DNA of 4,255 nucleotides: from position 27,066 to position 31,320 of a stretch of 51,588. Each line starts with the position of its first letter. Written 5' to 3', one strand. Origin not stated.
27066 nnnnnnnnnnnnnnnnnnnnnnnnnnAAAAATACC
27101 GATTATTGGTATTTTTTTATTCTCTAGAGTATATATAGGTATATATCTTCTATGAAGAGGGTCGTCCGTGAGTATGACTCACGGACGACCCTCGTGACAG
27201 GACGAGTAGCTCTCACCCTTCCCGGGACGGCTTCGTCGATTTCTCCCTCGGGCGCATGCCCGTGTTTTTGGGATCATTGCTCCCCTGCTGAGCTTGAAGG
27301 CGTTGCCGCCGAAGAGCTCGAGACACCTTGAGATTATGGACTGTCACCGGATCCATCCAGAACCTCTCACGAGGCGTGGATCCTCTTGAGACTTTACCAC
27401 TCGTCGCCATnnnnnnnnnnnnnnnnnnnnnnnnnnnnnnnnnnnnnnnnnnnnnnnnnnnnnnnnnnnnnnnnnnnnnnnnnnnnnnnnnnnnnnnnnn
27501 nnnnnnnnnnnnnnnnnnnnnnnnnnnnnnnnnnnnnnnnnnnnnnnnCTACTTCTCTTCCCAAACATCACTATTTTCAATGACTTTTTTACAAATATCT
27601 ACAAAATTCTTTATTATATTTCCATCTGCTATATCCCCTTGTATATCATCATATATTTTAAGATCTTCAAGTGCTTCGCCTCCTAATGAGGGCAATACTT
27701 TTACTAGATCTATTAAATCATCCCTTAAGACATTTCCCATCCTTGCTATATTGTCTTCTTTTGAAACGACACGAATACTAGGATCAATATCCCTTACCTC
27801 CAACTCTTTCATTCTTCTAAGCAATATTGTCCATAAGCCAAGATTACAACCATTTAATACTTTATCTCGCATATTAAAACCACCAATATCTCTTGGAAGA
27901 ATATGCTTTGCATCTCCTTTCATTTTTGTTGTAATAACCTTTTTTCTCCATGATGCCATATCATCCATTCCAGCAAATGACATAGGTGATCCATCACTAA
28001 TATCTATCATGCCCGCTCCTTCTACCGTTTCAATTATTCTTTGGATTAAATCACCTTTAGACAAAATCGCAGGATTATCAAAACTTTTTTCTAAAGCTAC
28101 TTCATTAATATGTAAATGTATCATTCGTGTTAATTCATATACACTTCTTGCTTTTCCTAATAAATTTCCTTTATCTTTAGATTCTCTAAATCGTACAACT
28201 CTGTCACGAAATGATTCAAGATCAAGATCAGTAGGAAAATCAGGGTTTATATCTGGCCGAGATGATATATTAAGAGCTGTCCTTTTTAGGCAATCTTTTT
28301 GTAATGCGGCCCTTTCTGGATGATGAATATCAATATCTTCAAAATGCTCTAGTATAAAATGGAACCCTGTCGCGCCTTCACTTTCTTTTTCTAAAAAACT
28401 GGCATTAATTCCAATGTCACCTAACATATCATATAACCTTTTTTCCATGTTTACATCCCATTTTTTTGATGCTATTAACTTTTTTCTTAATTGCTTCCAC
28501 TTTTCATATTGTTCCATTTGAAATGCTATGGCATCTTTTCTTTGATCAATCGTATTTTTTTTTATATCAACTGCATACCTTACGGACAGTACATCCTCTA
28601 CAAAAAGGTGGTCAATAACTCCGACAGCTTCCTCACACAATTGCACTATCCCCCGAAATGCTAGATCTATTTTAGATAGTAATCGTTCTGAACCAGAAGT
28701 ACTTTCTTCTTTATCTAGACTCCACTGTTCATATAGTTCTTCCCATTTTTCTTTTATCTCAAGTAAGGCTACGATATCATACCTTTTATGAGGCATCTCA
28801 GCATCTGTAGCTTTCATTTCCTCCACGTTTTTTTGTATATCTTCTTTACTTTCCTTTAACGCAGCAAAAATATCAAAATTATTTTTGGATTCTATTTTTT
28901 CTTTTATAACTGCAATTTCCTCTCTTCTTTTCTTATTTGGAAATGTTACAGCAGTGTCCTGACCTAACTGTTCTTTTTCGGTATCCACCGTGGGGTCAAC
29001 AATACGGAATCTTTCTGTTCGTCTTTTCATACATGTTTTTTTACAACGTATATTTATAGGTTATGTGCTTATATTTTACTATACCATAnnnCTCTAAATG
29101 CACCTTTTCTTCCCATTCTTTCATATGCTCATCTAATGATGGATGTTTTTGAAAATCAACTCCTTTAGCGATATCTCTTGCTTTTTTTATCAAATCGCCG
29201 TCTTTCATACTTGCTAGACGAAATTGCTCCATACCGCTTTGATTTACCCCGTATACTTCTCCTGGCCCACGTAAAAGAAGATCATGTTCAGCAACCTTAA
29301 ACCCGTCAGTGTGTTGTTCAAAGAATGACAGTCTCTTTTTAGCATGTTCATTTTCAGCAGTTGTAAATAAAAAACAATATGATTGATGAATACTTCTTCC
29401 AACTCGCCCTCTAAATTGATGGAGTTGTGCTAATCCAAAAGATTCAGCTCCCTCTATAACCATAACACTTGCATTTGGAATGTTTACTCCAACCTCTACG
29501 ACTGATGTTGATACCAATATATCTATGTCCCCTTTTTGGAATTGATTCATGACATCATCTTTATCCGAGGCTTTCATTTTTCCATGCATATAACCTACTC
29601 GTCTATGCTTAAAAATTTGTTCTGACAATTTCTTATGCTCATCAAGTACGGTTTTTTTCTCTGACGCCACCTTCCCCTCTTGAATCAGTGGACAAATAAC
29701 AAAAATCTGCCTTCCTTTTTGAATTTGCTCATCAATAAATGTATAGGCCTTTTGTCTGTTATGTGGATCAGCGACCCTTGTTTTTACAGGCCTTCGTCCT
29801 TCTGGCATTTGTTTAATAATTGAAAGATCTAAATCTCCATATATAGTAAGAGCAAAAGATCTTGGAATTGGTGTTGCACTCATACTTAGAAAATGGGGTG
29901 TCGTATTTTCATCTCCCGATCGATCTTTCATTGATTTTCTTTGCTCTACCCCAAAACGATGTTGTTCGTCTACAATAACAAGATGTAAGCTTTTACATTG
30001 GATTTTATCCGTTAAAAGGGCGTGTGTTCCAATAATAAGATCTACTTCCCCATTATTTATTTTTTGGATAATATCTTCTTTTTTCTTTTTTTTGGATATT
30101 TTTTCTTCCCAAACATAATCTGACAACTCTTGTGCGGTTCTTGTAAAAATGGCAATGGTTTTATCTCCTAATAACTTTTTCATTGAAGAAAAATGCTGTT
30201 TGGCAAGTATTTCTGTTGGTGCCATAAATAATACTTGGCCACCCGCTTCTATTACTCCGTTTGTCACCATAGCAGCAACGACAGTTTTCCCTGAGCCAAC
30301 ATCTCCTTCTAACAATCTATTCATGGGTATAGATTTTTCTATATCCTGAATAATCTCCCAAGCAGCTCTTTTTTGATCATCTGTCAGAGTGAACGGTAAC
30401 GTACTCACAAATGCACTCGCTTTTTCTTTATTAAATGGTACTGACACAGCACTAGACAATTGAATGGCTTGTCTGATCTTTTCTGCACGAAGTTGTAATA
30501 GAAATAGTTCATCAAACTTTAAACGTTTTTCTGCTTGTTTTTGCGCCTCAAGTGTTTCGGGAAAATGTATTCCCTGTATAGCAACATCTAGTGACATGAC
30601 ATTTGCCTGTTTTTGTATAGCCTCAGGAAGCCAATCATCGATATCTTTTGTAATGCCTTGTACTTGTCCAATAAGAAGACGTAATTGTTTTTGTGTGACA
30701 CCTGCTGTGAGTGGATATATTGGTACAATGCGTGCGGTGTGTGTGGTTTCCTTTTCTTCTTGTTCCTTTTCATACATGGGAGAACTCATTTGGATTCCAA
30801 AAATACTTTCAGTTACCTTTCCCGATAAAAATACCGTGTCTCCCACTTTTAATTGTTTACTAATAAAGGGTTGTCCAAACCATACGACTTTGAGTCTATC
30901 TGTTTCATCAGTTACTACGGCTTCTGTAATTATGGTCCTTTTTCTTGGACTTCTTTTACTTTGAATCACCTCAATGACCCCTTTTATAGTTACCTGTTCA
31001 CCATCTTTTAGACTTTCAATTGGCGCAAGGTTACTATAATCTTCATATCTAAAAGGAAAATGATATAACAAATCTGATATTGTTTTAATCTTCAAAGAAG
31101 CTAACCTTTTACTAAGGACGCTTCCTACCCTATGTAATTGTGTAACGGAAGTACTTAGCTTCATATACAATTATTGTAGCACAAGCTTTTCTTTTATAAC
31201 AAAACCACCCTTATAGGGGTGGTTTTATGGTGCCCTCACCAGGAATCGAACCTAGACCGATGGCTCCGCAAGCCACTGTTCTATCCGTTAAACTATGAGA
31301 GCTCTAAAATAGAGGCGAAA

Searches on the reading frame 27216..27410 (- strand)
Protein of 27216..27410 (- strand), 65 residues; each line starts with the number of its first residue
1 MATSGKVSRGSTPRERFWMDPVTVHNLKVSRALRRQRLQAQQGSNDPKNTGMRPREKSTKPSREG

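Call 22: find_homologous_proteins(query=window:27216-27410:-, max_evalue=1)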
Query window:27216-27410:-: 1 candidates shared short words with the query, none scored E <= 1.

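Call 25: search_protein_families(library=pfam, proteins=[window:27216-27410:-], max_evalue=1)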
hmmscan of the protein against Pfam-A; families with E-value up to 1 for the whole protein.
seq(65 aa): 0 families

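Call 36: search_protein_families(library=ncbifam, proteins=[window:27216-27410:-], max_evalue=1)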
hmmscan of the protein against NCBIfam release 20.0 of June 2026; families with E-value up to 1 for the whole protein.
window:27216-27410:- (65 aa): 0 families

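Call 37: search_protein_families(library=padloc, proteins=[window:27216-27410:-], max_evalue=1)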
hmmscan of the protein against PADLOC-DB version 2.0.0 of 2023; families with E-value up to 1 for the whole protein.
window:27216-27410:- (65 aa): 0 families

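Call 48: search_protein_representatives(protein=window:27216-27410:-)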
Query: 65 residues. Proteins with E-value up to 0.001 (for the whole library): 2; up to 1e-10: 0; up to 1e-30: 0. The best 2 are listed.
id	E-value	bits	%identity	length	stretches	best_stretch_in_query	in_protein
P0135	1.3e-04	38.1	34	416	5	11-52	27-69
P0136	2.2e-04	37.4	33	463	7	14-39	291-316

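Call 60: search_solved_structures(query=window:27216-27410:-, max_evalue=10, show_alignments=3)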
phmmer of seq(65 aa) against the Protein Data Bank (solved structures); distinct sequences matched with E-value up to 10: 0.

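Call 64: predict_structure(protein=window:27216-27410:-)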
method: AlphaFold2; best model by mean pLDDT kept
length: 65 residues; sequences in the alignment: 1
mean_pLDDT: 70.5   pTM: 0.38
mean pLDDT of the five models: 70.5, 69.0, 68.9, 67.5, 65.3
residues with pLDDT >= 90: 9; 70-90: 19; 50-70: 36; < 50: 1
segments of 3 or more residues with pLDDT < 50: none
pLDDT, mean of each block of 10 residues (from residue 1): 56 65 91 88 59 64 69
secondary structure, 60 per line:
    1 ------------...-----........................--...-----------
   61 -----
elements in order: H21-44

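Call 67: search_protein_families(library=phrogs, proteins=[window:27216-27410:-], max_evalue=0.1)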
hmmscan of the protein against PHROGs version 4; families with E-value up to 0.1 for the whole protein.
seq(65 aa): 0 families

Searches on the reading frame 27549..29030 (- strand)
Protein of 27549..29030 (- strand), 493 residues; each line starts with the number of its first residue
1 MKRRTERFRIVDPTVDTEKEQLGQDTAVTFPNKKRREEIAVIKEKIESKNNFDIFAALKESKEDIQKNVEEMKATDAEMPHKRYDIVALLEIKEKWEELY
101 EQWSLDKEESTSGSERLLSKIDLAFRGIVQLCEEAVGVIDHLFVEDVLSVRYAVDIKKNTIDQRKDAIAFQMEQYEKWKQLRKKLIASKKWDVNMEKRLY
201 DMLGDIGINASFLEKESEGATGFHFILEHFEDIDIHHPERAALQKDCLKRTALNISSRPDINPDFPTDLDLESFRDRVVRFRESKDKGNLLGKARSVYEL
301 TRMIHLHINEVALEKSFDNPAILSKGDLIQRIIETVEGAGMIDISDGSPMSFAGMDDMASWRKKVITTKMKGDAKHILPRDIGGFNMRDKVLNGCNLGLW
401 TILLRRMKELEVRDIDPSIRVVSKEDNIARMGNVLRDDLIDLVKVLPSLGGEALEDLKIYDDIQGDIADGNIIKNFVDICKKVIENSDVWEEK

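Call 7: search_protein_families(library=pfam, proteins=[window:27552-29030:-], max_evalue=0.01)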
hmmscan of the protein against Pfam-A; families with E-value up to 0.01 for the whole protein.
window:27552-29030:- (493 aa): 0 families

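Call 11: find_encoding_contigs(protein=window:27549-29030:-, flank=3000, max_places=6)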
Protein window:27549-29030:- (493 aa): 23 contigs read that carry it; 4 places shown.
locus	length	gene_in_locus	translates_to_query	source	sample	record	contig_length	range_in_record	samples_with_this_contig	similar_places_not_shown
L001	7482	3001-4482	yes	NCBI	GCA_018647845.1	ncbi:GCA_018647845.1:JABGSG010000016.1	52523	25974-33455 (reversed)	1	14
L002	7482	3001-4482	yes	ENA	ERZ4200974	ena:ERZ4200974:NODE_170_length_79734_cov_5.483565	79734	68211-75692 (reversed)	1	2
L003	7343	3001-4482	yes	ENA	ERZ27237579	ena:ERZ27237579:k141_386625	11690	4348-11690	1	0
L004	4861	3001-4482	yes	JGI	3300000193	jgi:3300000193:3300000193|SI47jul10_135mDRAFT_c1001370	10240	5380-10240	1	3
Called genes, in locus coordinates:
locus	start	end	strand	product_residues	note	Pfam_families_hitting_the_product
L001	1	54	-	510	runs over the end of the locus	PF03816:LytR_cpsA_psr, PF13399:LytR_C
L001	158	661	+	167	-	-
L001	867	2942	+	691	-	PF17191:RecG_wedge, PF01336:tRNA_anti-codon, PF04851:ResIII, PF13604:AAA_30 (weak), PF00270:DEAD, PF00271:Helicase_C, PF19833:RecG_dom3_C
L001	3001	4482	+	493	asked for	-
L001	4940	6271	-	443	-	PF18073:Zn_ribbon_LapB (weak), PF13481:AAA_25, PF03796:DnaB_C (faint), PF06745:ATPase, PF08423:Rad51 (faint), PF23442:DUF7125 (faint), PF13541:ChlI (weak)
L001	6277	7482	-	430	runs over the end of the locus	-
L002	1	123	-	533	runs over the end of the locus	PF03816:LytR_cpsA_psr, PF13399:LytR_C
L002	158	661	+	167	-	-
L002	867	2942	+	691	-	PF17191:RecG_wedge, PF01336:tRNA_anti-codon, PF04851:ResIII, PF13604:AAA_30 (weak), PF00270:DEAD, PF00271:Helicase_C, PF19833:RecG_dom3_C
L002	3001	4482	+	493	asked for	-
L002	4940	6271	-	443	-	PF18073:Zn_ribbon_LapB (weak), PF13481:AAA_25, PF03796:DnaB_C (faint), PF06745:ATPase, PF08423:Rad51 (faint), PF23442:DUF7125 (faint), PF13541:ChlI (weak)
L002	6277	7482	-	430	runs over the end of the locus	-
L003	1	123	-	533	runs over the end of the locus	PF03816:LytR_cpsA_psr, PF13399:LytR_C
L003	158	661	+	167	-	-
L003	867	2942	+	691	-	PF17191:RecG_wedge, PF01336:tRNA_anti-codon, PF04851:ResIII, PF13604:AAA_30 (weak), PF00270:DEAD, PF00271:Helicase_C, PF19833:RecG_dom3_C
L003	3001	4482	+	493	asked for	-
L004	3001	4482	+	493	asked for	-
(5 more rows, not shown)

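Call 26: find_homologous_proteins(query=window:27552-29030:-, max_evalue=0.001)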
Query window:27552-29030:- (493 aa): 1 proteins with E <= 0.001 among 8000 candidates.
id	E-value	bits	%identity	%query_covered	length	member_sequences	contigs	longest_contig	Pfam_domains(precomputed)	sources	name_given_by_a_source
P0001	0.0e+0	1086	100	100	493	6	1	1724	-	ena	-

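Call 36: search_protein_families(library=ncbifam, proteins=[window:27552-29030:-], max_evalue=1)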
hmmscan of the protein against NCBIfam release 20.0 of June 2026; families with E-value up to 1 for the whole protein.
window:27552-29030:- (493 aa): 1 family
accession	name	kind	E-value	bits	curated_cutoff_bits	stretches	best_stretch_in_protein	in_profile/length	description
NF047377.1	heat_HspR_dupli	exception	0.0088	15.5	300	1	34-164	84-209/214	heat shock protein transcriptional repressor HspR, fused homodimer type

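Call 37: search_protein_families(library=padloc, proteins=[window:27552-29030:-], max_evalue=1)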
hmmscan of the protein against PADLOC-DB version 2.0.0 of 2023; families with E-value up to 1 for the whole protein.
window:27552-29030:- (493 aa): 0 families

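Call 67: search_protein_families(library=phrogs, proteins=[window:27552-29030:-], max_evalue=0.1)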
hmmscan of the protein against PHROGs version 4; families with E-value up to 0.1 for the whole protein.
window:27552-29030:- (493 aa): 0 families

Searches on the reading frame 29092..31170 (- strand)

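Call 7: search_protein_families(library=pfam, proteins=[window:29092-31170:-], max_evalue=0.01)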
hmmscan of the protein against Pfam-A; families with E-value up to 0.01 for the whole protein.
window:29092-31170:- (693 aa): 9 families
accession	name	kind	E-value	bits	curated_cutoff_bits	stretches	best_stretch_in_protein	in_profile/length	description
PF17191.10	RecG_wedge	-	4.8e-30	104.7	23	1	13-167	6-155/162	RecG wedge domain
PF00271.37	Helicase_C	-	1.5e-22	80.4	23.5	1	482-592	11-108/110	Helicase conserved C-terminal domain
PF00270.35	DEAD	-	1.7e-21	77.1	26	1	280-437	14-162/167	DEAD/DEAH box helicase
PF04851.21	ResIII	-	6.2e-13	49.4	22.5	1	261-434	3-162/164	Type III restriction enzyme, res subunit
PF19833.4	RecG_dom3_C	-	8.9e-10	38.9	26.8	1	621-672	2-56/87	ATP-dependent DNA helicase RecG, domain 3, C-terminal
PF01336.31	tRNA_anti-codon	-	4.6e-08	33.3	27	1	60-129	1-68/75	OB-fold nucleic acid binding domain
PF13604.12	AAA_30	-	1e-06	29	27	1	262-414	2-108/191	AAA domain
PF22590.2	Cas3-like_C_2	-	0.00016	22.3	27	1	513-593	20-104/106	CRISPR-associated nuclease/helicase Cas3, C-terminal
PF09848.15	SLFN-g3_helicase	-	0.0027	17.5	24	1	286-421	5-105/354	Schlafen group 3, DNA/RNA helicase domain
